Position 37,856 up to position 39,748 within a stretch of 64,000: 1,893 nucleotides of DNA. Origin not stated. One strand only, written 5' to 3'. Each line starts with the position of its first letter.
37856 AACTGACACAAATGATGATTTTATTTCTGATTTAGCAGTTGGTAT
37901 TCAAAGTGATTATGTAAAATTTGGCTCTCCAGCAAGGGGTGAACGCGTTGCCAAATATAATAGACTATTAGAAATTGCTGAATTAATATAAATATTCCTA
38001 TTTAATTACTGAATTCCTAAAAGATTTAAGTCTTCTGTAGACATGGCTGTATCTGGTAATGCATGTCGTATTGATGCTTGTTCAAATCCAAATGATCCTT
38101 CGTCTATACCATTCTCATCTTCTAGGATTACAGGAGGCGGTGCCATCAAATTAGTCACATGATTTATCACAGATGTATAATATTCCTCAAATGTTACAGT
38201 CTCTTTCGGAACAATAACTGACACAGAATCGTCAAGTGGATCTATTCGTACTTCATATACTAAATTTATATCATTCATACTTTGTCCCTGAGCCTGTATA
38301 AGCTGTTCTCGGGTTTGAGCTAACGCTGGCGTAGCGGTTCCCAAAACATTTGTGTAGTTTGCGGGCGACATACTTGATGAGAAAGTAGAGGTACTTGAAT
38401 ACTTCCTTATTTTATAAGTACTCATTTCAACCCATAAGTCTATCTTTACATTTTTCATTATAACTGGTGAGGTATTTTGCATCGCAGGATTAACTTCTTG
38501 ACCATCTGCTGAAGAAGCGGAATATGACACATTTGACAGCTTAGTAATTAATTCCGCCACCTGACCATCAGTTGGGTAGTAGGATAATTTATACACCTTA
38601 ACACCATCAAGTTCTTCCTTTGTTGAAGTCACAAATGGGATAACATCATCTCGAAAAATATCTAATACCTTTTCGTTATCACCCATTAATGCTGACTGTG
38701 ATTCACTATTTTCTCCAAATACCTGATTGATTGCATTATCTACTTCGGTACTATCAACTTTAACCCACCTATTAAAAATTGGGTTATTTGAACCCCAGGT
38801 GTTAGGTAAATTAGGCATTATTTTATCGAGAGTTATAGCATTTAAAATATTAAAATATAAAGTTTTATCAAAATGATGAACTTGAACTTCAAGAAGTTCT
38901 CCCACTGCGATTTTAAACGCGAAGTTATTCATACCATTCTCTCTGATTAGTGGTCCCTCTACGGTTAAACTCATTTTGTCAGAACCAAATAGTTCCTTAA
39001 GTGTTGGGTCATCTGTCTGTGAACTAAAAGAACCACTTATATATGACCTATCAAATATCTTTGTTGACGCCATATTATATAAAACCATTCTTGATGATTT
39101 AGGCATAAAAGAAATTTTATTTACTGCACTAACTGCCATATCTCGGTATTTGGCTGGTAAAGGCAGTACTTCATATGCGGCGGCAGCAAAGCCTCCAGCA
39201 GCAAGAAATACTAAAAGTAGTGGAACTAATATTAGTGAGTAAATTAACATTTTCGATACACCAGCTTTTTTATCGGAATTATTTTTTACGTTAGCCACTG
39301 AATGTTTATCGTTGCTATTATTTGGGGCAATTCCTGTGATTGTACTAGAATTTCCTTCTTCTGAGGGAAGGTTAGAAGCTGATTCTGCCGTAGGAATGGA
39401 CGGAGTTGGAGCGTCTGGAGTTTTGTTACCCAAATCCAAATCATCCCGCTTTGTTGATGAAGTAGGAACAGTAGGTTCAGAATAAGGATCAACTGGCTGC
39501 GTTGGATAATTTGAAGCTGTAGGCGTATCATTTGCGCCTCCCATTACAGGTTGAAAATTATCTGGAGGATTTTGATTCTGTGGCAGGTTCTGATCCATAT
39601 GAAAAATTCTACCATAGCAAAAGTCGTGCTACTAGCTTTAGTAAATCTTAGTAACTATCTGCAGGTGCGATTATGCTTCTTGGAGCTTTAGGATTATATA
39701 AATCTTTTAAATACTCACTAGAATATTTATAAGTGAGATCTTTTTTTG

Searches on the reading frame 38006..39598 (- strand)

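Call 8: search_protein_families(library=pfam, proteins=[window:38006-39598:-], max_evalue=0.01)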
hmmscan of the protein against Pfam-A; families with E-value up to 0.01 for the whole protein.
window:38006-39598:- (530 aa): 1 family
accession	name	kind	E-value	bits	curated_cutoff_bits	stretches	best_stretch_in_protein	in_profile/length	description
PF09716.15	ETRAMP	-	0.0047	17.3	29.1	1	92-139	28-75/81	Malarial early transcribed membrane protein (ETRAMP)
